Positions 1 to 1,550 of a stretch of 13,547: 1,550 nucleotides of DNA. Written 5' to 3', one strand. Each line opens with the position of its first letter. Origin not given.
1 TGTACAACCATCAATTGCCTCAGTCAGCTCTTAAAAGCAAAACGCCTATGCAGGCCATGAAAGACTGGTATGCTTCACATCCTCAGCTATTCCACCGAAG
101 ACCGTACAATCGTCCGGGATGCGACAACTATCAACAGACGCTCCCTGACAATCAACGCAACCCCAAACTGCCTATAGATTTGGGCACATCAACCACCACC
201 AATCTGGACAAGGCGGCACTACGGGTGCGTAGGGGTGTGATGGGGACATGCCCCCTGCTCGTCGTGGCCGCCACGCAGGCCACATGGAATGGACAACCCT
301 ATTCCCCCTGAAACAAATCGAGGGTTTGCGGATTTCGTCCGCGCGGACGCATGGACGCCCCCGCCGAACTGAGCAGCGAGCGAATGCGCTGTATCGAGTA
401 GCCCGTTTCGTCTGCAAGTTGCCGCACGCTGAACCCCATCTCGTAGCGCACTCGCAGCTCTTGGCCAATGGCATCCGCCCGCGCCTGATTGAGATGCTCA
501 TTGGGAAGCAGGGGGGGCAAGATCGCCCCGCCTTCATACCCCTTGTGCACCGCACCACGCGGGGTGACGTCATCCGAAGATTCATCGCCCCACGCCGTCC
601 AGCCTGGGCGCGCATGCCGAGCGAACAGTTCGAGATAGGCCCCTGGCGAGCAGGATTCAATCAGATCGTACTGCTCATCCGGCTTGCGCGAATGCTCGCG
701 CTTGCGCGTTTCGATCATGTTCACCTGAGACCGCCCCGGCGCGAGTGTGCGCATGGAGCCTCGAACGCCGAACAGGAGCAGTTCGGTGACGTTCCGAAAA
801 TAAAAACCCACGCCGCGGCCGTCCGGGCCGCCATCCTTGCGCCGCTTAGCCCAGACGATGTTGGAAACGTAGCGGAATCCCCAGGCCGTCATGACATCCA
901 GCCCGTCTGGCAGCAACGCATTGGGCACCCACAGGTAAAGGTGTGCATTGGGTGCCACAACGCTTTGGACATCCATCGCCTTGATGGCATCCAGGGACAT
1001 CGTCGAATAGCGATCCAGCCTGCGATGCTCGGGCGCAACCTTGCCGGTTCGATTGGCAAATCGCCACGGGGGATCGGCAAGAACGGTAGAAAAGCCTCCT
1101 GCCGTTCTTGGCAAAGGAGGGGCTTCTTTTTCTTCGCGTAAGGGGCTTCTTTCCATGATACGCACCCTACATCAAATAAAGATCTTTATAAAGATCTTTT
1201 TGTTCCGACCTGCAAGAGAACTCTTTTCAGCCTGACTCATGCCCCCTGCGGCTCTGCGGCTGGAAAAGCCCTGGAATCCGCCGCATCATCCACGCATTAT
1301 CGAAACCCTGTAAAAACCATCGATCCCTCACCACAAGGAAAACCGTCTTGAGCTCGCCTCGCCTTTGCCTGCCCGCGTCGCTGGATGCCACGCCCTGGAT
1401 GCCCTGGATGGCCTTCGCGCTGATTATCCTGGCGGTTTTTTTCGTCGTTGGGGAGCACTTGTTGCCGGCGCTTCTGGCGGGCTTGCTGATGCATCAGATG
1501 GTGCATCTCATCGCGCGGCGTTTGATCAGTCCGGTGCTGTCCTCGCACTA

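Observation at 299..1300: Orphan MT-A70-family adenine methyltransferase with a C-terminal HTH, next to tandem palindromic GATC repeats in its own promoter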

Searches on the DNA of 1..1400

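Call 78: search_rna_families(source=window, start=1, end=1400, threshold=evalue, max_evalue=1)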
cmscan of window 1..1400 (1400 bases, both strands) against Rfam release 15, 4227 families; matches with E-value up to 1: 2.
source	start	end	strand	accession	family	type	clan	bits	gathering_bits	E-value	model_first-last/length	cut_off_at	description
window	551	601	-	RF03484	mir-K12-10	Gene; miRNA;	-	23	70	0.17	1-70/70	no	mir-K12-10 microRNA precursor family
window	510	533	-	RF01716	PhotoRC-I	Cis-reg;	-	14.7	45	0.89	1-44/44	no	PhotoRC-I RNA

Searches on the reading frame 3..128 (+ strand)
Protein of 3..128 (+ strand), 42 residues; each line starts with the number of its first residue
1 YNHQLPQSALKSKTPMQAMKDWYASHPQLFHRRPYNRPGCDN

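Call 29: search_dna_similar(query=window:3-128:+, collection=plasmids, mode=protein, max_evalue=0.001, max_rows=12)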
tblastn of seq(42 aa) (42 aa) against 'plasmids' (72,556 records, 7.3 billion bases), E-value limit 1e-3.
Records with a match: 1032; places in all: 1104; records where one place covers at least 80% of the query: 1031.
Best place of each record, by identity: 80-90% 2; 60-80% 13; <60% 1017.
By first word of the organism name: Klebsiella 742; Pseudomonas 50; Escherichia 49; Citrobacter 48; Enterobacter 30; Aeromonas 25; Serratia 19; Proteus 17; Raoultella 11; Morganella 8; and 19 more.
By predicted mobility (MOB-suite, as given by PLSDB): conjugative 481; mobilizable 340; non-mobilizable 211.
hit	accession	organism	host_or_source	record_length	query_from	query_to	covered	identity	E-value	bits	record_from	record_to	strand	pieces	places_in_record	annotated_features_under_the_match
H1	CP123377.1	Enterobacter ludwigii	Homo sapiens,rectal screening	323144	1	42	100%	81.0%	3e-18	82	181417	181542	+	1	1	IS481 family transposase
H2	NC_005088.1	Delftia acidovorans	-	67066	1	42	100%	81.0%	5e-18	81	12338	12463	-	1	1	IS481 family transposase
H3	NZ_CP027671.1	Simplicispira suum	cell culture,Dust collector of pigpen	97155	1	42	100%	76.2%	8e-16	75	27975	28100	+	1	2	none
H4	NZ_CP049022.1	Enterobacter hormaechei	surface water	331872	1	42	100%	66.7%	8e-13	66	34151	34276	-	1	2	IS481 family transposase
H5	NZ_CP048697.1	Enterobacter hormaechei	surface water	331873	1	42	100%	66.7%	8e-13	66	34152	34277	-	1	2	IS481 family transposase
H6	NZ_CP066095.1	Enterobacter hormaechei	surface water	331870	1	42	100%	66.7%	8e-13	66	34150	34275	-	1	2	IS481 family transposase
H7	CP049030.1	Rhodobacteraceae bacterium SC52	Apostichopus japonicus,pure ...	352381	1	42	100%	66.7%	2e-12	65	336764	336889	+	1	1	none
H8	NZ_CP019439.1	Thioclava nitratireducens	pure culture,Surface seawater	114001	1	42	100%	66.7%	2e-12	65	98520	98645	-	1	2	IS481 family transposase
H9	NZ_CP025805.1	Sulfitobacter sp. SK012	Marine Sediment,North Sea (sediment)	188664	1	42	100%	66.7%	6e-11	61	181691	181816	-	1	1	none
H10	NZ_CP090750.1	Burkholderia multivorans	Homo sapiens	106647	1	41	98%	63.4%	1e-9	57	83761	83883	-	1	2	IS481-like element ISRme14 family transposase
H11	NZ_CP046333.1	Cupriavidus metallidurans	sedimentation pond in a zinc factory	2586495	1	41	98%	63.4%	1e-9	57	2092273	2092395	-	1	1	none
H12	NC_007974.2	Cupriavidus metallidurans CH34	-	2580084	1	41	98%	63.4%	1e-9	57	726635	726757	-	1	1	none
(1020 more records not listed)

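Call 30: get_annotated_region(hit=H2, flank=1500)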
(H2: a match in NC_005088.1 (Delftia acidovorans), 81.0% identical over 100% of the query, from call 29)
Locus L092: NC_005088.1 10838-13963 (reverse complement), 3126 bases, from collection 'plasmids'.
description: Delftia acidovorans plasmid pUO1, complete sequence
organism: Delftia acidovorans (NCBI taxid 80866)
taxonomy: Bacteria; Pseudomonadota; Betaproteobacteria; Burkholderiales; Comamonadaceae; Delftia; Delftia acidovorans
host: -; source: -; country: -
typing (MOB-suite, as given by PLSDB): conjugative; replicon IncP; relaxase MOBP; mating-pair formation MPF_T
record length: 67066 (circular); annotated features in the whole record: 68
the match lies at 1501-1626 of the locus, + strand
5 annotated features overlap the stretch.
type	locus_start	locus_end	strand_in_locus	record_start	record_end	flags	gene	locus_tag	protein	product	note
CDS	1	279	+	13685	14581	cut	-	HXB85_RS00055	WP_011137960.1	LysR family transcriptional regulator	GO:0006355 - regulation of DNA-templated transcription [Evidence IEA]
CDS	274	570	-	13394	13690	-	crcB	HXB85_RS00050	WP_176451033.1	fluoride efflux transporter CrcB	-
CDS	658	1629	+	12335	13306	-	-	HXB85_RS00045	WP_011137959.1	IS481 family transposase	-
CDS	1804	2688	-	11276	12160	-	-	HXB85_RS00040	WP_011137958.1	alpha/beta hydrolase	-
CDS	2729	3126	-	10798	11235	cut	-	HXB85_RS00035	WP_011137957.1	thioesterase family protein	-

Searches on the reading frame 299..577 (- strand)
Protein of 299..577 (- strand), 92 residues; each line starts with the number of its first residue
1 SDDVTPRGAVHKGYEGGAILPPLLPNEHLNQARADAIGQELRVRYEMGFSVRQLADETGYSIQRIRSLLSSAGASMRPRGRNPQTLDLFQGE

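Call 60: search_solved_structures(query=A2, max_evalue=1)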
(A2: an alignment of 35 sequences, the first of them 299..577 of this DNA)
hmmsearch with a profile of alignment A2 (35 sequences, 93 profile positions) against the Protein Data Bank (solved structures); distinct sequences matched with E-value up to 1: 9.
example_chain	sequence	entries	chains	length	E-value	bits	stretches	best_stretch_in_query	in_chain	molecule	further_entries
8vd6_A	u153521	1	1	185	0.003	21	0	33-84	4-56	CAP REPEAT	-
2lvs_A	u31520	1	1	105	0.014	18.8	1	44-88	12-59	Putative uncharacterized protein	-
8q4d_A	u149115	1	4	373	0.05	17.1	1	43-85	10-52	Putative transposase for insertion sequence element IS5376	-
8b4h_A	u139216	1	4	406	0.059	16.8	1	43-85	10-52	Putative transposase for insertion sequence element IS5376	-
1zx4_A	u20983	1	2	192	0.25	14.8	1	35-76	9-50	Plasmid Partition par B protein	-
2ntz_A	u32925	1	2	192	0.25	14.8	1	35-76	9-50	ParB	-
6fl0_A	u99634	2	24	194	0.27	14.7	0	34-76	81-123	membrane attack complex assembly inhibitor BGA71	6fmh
9s1t_A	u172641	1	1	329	0.37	14.3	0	22-76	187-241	De novo designed helical barrel - 6H5L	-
2x48_A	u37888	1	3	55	0.69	13.4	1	41-73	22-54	CAG38821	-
